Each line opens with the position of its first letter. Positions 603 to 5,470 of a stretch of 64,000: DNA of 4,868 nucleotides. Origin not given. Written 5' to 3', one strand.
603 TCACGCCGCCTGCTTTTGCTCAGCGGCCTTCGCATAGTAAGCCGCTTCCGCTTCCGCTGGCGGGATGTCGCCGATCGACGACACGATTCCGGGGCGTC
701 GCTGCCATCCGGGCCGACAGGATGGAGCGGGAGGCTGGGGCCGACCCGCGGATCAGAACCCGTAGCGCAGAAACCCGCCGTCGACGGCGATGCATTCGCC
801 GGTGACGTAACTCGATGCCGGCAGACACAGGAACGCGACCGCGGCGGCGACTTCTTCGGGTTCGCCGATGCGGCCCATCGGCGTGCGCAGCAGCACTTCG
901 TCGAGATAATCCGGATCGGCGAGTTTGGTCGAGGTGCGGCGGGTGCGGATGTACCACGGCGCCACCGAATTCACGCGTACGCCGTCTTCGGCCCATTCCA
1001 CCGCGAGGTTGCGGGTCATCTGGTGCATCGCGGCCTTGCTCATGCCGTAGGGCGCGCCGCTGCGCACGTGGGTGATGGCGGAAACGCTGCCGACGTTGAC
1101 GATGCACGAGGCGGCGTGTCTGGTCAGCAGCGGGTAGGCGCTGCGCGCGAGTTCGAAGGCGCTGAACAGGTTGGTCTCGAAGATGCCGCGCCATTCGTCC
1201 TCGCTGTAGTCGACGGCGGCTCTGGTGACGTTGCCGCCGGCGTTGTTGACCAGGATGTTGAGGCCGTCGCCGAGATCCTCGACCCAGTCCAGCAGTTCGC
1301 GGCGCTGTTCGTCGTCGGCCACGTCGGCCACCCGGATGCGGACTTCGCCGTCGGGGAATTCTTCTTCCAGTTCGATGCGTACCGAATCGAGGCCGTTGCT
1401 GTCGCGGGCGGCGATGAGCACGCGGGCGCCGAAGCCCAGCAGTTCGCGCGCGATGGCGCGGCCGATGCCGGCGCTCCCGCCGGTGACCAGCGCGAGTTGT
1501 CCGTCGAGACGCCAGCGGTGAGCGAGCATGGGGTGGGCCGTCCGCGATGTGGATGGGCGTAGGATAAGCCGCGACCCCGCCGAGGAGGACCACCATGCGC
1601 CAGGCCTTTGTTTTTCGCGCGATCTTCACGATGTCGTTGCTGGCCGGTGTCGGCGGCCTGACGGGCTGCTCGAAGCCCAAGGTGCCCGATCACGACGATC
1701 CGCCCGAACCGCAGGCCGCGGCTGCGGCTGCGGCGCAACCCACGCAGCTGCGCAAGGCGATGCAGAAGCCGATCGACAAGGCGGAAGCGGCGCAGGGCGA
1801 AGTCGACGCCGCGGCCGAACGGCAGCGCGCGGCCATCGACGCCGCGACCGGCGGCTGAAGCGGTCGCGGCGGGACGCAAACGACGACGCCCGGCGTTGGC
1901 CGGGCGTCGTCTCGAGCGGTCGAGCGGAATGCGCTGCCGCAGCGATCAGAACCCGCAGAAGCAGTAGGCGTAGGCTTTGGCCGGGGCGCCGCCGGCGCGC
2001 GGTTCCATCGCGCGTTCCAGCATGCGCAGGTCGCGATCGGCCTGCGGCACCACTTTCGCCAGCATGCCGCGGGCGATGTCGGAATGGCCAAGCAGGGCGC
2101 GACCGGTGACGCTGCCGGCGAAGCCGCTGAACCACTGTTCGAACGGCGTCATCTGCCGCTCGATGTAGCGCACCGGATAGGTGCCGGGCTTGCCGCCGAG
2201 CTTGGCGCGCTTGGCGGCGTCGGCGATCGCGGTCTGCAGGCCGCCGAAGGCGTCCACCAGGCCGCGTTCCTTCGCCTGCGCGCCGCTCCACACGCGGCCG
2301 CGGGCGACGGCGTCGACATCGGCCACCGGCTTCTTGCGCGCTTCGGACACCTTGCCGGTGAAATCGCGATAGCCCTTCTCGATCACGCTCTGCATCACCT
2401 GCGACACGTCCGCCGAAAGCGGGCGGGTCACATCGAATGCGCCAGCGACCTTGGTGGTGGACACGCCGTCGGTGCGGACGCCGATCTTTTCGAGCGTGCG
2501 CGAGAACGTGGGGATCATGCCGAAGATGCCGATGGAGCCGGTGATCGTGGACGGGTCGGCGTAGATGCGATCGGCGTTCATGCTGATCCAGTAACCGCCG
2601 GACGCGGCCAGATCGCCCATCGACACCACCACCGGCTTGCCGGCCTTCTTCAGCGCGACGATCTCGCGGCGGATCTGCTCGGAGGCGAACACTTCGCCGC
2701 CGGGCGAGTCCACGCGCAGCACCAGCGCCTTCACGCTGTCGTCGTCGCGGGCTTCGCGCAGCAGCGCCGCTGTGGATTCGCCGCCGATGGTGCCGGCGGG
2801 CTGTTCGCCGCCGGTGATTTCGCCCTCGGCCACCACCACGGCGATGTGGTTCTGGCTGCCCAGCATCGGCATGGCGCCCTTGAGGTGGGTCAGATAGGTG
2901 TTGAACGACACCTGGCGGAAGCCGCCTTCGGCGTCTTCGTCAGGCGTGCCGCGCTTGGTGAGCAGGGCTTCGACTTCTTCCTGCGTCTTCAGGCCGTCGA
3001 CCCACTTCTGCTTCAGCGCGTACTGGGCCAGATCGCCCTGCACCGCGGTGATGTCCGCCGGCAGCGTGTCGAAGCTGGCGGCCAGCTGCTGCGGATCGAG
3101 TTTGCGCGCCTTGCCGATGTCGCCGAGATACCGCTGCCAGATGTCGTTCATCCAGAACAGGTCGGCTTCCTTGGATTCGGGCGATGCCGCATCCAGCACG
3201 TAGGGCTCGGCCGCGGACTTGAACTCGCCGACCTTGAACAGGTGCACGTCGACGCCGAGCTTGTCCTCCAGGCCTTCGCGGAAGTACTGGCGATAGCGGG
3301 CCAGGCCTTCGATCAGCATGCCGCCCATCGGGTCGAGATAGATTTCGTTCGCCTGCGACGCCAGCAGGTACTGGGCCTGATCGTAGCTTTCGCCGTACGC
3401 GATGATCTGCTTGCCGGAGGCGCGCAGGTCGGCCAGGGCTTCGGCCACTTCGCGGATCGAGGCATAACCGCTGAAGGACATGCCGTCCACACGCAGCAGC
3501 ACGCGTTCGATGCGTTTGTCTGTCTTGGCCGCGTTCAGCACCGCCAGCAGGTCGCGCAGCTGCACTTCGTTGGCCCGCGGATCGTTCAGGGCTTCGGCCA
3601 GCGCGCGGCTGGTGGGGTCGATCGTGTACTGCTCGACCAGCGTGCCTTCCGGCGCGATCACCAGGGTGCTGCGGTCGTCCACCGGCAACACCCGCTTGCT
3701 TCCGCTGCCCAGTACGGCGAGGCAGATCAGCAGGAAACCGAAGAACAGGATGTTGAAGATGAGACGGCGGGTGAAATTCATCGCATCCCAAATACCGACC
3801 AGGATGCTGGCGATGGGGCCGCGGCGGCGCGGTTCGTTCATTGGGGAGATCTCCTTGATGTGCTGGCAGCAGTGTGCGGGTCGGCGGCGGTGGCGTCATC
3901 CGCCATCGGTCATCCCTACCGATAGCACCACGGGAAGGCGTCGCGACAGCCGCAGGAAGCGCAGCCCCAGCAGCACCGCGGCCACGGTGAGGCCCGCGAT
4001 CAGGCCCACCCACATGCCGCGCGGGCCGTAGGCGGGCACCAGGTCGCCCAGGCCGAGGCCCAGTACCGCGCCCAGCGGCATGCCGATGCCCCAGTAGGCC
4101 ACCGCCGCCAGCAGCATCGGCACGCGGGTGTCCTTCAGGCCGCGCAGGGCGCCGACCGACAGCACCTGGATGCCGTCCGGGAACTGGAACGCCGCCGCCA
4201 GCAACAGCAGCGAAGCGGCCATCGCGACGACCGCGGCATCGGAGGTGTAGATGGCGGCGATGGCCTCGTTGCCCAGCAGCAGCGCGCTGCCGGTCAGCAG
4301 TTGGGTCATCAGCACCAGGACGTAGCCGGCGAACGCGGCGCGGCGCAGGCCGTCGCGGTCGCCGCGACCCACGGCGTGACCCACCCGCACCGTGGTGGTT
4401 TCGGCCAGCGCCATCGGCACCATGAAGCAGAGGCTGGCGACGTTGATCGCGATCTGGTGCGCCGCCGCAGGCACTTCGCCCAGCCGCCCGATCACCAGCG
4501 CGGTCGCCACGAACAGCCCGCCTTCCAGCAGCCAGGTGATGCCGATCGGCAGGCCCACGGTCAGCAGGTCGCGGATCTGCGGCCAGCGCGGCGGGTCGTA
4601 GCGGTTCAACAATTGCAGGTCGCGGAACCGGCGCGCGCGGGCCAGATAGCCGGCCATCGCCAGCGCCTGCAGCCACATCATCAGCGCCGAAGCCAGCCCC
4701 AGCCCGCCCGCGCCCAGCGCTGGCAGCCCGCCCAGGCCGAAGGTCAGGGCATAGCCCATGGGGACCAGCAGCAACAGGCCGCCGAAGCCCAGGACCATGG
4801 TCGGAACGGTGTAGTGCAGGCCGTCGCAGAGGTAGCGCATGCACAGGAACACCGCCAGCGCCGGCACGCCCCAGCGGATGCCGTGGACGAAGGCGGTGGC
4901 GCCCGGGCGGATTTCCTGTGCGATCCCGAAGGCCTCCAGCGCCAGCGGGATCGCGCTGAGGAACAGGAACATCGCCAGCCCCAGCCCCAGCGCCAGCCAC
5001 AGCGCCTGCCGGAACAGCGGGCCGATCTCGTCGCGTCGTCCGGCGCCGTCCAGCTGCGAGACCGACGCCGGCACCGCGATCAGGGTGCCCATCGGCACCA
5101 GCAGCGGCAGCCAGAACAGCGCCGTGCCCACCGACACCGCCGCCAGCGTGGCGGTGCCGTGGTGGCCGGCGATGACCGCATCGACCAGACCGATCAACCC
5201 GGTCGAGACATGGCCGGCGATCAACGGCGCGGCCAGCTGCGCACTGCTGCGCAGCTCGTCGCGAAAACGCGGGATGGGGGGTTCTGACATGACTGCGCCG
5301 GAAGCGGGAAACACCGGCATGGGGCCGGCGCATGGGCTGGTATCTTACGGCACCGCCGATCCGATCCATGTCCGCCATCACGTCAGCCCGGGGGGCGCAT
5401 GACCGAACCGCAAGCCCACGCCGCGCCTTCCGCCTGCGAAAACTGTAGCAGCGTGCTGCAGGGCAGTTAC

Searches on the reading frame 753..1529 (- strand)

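Call 58: search_protein_families(library=pfam, proteins=[window:753-1529:-], max_evalue=0.00001)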
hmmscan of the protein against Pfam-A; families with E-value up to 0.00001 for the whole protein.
window:753-1529:- (258 aa): 5 families
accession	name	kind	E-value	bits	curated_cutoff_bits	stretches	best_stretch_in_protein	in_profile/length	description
PF13561.12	adh_short_C2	-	1.9e-58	198.3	27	1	20-253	6-235/236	Enoyl-(Acyl carrier protein) reductase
PF00106.31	adh_short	-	3.3e-47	160.9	26.6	1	12-202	2-190/195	short chain dehydrogenase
PF23441.1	SDR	-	1.5e-11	44.7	27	1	12-253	9-255/258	SDR-like rossmann domain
PF08659.16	KR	-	6.7e-10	39.6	22.6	1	14-173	4-161/180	KR domain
PF01370.27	Epimerase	-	1.9e-06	27.9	20.9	1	13-178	1-159/240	NAD dependent epimerase/dehydratase family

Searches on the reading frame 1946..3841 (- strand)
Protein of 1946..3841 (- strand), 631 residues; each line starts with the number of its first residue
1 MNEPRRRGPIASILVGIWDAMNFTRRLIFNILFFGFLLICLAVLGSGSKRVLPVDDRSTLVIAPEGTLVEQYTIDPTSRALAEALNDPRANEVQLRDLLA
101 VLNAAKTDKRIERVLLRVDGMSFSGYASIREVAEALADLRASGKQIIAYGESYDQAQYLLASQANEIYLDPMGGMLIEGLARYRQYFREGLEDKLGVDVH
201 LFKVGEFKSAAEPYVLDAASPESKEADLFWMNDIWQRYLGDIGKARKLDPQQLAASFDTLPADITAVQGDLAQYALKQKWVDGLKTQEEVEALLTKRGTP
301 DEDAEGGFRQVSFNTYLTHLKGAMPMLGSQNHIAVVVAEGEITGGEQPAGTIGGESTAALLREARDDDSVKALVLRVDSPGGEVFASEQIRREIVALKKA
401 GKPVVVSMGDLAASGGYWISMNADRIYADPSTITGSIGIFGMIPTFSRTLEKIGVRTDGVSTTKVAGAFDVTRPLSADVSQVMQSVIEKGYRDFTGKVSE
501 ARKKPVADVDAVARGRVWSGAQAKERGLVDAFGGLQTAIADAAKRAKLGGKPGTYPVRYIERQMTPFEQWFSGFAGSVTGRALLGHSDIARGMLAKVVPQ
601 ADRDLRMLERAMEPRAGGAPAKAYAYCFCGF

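Call 58: search_protein_families(library=pfam, proteins=[window:1946-3841:-], max_evalue=0.00001)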
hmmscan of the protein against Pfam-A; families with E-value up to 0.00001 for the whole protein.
window:1946-3841:- (631 aa): 3 families
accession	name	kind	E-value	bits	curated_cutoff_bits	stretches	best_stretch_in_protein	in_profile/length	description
PF01343.23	Peptidase_S49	-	5.5e-71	238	24.9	2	397-548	2-153/154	Peptidase family S49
PF25145.1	NfeD1b_N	-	5.8e-07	29.7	40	1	366-438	27-96/189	NfeD1b, N-terminal domain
PF01972.22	SDH_protease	-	1e-05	25.2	31.3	0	359-437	80-155/286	ClpP-like SDH-type serine proteinase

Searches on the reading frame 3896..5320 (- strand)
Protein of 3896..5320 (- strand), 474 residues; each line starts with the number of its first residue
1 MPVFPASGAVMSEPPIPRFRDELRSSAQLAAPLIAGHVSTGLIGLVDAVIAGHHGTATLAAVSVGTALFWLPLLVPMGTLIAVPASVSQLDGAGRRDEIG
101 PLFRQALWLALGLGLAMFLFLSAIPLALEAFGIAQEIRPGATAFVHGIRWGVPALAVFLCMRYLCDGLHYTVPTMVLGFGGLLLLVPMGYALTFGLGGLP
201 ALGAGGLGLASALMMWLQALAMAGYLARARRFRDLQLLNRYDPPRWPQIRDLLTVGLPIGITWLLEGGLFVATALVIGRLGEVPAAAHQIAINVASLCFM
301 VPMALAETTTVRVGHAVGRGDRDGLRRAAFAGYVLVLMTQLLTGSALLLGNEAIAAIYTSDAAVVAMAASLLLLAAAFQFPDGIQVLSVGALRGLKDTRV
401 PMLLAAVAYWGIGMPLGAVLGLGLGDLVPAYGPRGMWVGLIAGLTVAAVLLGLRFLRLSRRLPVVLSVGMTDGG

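Call 58: search_protein_families(library=pfam, proteins=[window:3896-5320:-], max_evalue=0.00001)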
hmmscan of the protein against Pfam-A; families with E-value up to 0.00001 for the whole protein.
window:3896-5320:- (474 aa): 1 family
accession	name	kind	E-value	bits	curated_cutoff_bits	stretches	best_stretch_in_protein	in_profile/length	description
PF01554.23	MatE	-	1.4e-46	158.6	24.9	2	258-418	1-160/161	MatE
